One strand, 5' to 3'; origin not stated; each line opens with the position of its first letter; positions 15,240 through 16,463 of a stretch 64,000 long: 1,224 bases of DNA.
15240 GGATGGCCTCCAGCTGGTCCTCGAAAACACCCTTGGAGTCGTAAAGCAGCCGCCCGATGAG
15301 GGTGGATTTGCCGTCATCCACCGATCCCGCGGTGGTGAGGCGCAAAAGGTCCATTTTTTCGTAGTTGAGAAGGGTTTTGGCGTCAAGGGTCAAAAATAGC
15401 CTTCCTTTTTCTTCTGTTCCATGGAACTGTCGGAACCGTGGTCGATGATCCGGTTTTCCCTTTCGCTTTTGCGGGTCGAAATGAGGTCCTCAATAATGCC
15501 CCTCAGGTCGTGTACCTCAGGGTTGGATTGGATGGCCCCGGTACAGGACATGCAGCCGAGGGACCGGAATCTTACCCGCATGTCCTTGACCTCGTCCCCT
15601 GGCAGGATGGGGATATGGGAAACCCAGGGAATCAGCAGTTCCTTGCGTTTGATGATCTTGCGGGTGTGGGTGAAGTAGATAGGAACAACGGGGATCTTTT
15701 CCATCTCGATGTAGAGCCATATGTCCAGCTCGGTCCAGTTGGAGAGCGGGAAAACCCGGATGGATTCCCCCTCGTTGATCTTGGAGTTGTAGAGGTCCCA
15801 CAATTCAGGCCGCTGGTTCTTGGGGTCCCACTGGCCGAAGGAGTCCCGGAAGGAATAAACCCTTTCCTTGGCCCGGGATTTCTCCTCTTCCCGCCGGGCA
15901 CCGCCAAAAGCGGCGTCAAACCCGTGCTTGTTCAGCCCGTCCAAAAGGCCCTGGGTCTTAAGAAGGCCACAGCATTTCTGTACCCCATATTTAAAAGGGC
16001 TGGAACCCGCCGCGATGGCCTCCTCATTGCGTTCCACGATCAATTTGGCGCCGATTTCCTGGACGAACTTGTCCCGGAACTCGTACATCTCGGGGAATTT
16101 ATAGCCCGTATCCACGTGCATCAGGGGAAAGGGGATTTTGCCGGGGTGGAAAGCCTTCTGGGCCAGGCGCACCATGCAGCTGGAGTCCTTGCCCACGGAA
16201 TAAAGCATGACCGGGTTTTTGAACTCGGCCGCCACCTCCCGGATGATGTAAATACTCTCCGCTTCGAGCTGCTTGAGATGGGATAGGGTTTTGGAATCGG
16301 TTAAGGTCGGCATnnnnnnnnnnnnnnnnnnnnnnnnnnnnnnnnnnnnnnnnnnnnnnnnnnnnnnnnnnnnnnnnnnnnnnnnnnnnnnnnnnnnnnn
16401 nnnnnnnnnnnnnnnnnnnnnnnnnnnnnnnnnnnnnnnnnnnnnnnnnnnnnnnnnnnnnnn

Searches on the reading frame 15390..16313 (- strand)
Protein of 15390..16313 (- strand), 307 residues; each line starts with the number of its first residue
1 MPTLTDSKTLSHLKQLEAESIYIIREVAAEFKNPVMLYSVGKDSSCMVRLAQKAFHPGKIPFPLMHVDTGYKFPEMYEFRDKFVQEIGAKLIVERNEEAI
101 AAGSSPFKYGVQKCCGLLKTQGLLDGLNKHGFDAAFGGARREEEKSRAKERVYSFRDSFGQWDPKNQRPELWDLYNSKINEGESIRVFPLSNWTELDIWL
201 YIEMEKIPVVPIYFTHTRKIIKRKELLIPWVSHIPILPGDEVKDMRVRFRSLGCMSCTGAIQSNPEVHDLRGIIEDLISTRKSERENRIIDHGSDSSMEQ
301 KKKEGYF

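Call 8: search_protein_families(library=ncbifam, proteins=[window:15390-16313:-])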
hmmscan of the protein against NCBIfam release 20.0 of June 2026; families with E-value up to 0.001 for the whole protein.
window:15390-16313:- (307 aa): 13 families
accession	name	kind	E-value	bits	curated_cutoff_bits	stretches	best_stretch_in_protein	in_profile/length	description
NF003587.0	PRK05253.1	subfamily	3.1e-136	453.5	195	1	7-307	3-301/301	sulfate adenylyltransferase subunit CysD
NF009214.0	PRK12563.1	equivalog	1.5e-133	445.2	413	1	6-307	17-317/317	sulfate adenylyltransferase subunit CysD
TIGR02039.1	CysD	subfamily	6.9e-131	436.2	396.6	1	13-307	1-294/294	sulfate adenylyltransferase, small subunit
NF002537.0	PRK02090.1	equivalog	1.3e-17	64.2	154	1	12-213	22-200/244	phosphoadenylyl-sulfate reductase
NF010368.0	PRK13795.1-3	equivalog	1.4e-14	53.3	588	1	12-150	227-367/635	hypothetical protein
NF010366.0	PRK13795.1-1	equivalog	3e-14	52.1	745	1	11-102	242-335/667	hypothetical protein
NF010367.0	PRK13795.1-2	equivalog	6.6e-14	51.3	456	2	11-94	221-301/584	hypothetical protein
TIGR02055.1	APS_reductase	subfamily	1.4e-12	47.8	235.3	1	62-213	20-155/194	adenylylsulfate reductase, thioredoxin dependent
TIGR00434.1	cysH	subfamily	9.8e-11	41.9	165.1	1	62-156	40-141/214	phosophoadenylyl-sulfate reductase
NF006351.0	PRK08576.1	equivalog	1.2e-10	40.6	290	1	12-214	217-390/436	hypothetical protein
NF006327.0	PRK08557.1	equivalog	7.9e-08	31.5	366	0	11-93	157-239/415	hypothetical protein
TIGR02057.1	PAPS_reductase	equivalog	1.7e-07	31.4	254.2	1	23-150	16-146/224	phosphoadenosine phosphosulfate reductase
NF010369.0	PRK13795.1-4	equivalog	3.8e-06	25.4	1086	1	18-98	237-318/633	hypothetical protein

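Call 10: find_encoding_contigs(protein=window:15390-16313:-, flank=10000, max_places=10)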
Protein window:15390-16313:- (307 aa): no gene with exactly this product is on record in the collection.

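Call 26: find_homologous_proteins(query=window:15390-16313:-, max_evalue=1e-100)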
Query window:15390-16313:- (307 aa): 7876 proteins with E <= 1e-100 among 8000 candidates; the best 120 are listed.
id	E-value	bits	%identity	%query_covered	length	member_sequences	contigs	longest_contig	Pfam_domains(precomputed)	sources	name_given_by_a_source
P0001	2.1e-193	660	93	100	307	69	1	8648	PF01507.26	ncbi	-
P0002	5.0e-183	626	88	100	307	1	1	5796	PF01507.26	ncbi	ncbi:MAG: sulfate adenylyltransferase subunit CysD [bacterium]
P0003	6.3e-181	619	88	100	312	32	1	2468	PF01507.26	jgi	jgi:sulfate adenylyltransferase subunit 2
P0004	1.2e-178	611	87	100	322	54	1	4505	PF01507.26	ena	-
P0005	2.3e-178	610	88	99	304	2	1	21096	PF01507.26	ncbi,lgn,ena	-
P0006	2.1e-177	607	87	98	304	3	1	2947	PF01507.26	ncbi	-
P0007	1.8e-169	581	82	100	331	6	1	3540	PF01507.26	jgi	-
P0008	6.7e-161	553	79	97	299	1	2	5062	PF01507.26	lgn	-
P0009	2.1e-156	538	76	98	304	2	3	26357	PF01507.26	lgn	-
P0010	2.2e-155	535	75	100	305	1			PF01507.26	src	-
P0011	2.4e-154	532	74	100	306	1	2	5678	PF01507.26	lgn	-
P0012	4.2e-151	521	75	98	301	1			PF01507.26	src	-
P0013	6.4e-148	510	74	97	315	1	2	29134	PF01507.26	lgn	-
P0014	5.3e-147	507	73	98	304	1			PF01507.26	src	-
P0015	4.7e-143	494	72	100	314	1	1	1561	PF01507.26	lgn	-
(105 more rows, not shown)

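Call 27: find_encoding_contigs(protein=P0001, flank=10000, max_places=3)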
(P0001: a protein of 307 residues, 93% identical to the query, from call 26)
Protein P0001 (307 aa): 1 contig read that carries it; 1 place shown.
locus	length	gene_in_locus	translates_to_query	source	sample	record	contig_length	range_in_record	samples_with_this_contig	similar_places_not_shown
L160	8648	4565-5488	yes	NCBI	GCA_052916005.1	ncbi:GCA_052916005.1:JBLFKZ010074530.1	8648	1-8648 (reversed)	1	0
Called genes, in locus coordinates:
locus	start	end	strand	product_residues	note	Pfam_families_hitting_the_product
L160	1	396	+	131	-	?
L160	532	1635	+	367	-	PF01547:SBP_bac_1, PF13531:SBP_bac_11, PF13343:SBP_bac_6 (weak)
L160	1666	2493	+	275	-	PF00528:BPD_transp_1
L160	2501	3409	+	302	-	PF00528:BPD_transp_1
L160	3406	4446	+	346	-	PF02463:SMC_N (weak), PF13555:AAA_29 (faint), PF00005:ABC_tran, PF13304:AAA_21 (weak)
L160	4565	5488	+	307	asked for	PF01507:PAPS_reduct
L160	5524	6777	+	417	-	PF00009:GTP_EFTU, PF01926:MMR_HSR1 (faint), PF03144:GTP_EFTU_D2 (weak), PF22594:GTP-eEF1A_C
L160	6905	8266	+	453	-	PF13231:PMT_2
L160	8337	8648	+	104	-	?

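Call 28: find_encoding_contigs(protein=P0002, flank=10000, max_places=3)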
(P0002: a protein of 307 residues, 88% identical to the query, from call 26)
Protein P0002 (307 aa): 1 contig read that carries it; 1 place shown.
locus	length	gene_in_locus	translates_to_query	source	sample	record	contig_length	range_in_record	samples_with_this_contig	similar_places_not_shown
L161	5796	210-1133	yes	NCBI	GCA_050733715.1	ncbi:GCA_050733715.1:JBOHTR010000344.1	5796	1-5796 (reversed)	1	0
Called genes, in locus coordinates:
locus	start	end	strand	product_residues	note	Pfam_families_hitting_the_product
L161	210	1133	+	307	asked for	PF01507:PAPS_reduct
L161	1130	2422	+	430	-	PF00009:GTP_EFTU, PF01926:MMR_HSR1 (faint), PF03144:GTP_EFTU_D2 (faint), PF22594:GTP-eEF1A_C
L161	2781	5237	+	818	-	PF03065:Glyco_hydro_57, PF12055:DUF3536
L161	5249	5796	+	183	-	PF22019:GlgB_N, PF02922:CBM_48 (weak)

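Call 29: find_encoding_contigs(protein=P0005, flank=10000, max_places=3)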
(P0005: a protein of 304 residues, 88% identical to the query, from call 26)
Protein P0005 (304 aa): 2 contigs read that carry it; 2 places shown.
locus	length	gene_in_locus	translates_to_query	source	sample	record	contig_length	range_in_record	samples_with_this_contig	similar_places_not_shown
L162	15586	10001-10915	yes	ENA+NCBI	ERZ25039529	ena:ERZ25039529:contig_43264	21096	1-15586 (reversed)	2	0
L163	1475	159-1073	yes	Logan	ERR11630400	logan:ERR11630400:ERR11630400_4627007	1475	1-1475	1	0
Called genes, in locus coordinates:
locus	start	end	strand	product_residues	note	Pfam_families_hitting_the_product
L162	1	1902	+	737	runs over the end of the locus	PF02195:ParB_N (weak)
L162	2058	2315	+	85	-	PF13711:DUF4160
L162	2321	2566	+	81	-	PF10387:DUF2442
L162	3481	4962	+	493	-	PF07396:Porin_O_P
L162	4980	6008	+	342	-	PF01547:SBP_bac_1, PF13531:SBP_bac_11, PF13343:SBP_bac_6 (weak)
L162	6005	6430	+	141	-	PF00381:PTS-HPr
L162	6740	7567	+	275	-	PF00528:BPD_transp_1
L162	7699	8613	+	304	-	PF00528:BPD_transp_1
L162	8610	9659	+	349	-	PF02463:SMC_N (weak), PF00005:ABC_tran, PF13304:AAA_21 (weak), PF08402:TOBE_2 (weak)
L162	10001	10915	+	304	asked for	PF01507:PAPS_reduct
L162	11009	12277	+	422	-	PF00009:GTP_EFTU, PF03144:GTP_EFTU_D2 (weak), PF22594:GTP-eEF1A_C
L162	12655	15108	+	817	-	PF03065:Glyco_hydro_57, PF12055:DUF3536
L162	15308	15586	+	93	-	?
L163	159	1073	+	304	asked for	PF01507:PAPS_reduct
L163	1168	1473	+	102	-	?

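Call 30: find_encoding_contigs(protein=P0004, flank=10000, max_places=3)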
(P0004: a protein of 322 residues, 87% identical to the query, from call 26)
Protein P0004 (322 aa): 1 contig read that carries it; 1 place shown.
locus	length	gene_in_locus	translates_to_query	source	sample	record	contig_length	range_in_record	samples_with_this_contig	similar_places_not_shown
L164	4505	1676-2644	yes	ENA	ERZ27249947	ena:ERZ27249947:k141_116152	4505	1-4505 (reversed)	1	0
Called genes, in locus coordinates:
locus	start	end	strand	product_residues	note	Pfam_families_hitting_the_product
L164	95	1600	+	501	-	-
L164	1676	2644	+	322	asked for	PF01507:PAPS_reduct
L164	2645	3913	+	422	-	PF00009:GTP_EFTU, PF01926:MMR_HSR1 (faint), PF03144:GTP_EFTU_D2 (weak), PF22594:GTP-eEF1A_C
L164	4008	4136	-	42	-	-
